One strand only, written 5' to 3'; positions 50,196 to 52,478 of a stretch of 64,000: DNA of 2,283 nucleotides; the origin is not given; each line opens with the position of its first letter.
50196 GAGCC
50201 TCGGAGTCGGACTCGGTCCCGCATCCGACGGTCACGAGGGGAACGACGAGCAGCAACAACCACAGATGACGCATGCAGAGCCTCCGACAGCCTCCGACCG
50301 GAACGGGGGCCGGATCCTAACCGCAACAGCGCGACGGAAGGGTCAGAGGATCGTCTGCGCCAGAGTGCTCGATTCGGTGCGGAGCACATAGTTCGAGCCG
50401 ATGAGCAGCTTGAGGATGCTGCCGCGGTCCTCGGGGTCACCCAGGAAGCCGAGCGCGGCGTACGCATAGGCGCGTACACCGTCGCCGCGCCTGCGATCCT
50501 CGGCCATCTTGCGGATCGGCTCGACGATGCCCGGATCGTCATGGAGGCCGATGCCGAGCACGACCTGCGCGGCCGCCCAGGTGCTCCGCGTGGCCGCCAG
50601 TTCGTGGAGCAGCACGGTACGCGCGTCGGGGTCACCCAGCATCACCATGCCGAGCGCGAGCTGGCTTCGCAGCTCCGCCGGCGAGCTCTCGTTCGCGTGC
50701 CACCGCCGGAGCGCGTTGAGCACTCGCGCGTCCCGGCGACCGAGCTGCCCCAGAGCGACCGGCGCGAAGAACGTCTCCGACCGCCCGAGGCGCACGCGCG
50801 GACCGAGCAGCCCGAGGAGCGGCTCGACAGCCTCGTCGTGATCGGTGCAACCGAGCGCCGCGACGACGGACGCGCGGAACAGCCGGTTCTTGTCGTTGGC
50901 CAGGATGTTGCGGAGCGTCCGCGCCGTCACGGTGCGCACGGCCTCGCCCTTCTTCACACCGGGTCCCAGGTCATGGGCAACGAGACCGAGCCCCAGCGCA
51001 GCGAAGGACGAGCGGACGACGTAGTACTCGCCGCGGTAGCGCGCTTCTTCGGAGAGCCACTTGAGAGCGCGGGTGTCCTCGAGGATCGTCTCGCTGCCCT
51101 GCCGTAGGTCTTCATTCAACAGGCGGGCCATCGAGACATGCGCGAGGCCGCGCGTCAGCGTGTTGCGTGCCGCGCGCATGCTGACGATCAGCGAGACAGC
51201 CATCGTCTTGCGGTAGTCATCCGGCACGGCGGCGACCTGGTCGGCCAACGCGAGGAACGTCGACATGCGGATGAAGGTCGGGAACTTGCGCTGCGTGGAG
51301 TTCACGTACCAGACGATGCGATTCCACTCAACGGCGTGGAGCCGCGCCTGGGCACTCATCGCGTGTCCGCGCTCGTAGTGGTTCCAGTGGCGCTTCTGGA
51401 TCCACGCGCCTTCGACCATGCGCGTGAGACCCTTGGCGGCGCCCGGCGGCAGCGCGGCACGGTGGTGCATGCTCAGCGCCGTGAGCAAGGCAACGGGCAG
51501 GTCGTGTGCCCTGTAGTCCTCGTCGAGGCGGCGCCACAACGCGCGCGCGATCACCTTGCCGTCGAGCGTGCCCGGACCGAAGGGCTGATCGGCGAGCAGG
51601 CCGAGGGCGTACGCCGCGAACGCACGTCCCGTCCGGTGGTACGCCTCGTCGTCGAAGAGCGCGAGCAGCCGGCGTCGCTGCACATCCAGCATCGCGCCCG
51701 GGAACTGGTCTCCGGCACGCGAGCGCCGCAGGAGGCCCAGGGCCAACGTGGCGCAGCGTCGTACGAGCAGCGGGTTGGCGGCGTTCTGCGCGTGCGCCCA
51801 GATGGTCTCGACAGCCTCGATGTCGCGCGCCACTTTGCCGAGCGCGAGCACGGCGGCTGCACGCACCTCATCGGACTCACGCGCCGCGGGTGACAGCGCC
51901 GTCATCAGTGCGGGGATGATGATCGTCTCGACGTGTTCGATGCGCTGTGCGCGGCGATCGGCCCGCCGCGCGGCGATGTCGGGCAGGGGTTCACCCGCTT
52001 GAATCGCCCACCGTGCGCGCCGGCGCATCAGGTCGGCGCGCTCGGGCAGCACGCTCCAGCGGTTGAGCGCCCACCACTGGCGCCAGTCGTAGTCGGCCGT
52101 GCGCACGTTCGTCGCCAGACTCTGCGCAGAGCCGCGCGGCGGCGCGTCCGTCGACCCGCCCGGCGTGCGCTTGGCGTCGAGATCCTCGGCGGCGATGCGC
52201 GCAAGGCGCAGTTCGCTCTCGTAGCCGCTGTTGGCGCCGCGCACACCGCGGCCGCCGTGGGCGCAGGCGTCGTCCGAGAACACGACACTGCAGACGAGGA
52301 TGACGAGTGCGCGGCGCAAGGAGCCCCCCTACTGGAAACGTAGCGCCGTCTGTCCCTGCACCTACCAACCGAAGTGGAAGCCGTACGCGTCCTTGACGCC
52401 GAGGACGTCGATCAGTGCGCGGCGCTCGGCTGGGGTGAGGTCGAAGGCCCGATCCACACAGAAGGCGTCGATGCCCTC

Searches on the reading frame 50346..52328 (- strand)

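Call 69: search_protein_families(library=pfam, proteins=[window:50346-52328:-], max_evalue=0.0001)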
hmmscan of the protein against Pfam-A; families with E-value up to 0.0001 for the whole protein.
window:50346-52328:- (661 aa): 1 family
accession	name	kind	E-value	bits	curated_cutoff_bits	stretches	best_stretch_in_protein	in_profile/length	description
PF13646.12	HEAT_2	-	3.2e-16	59.8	27.7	1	573-650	4-80/88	HEAT repeats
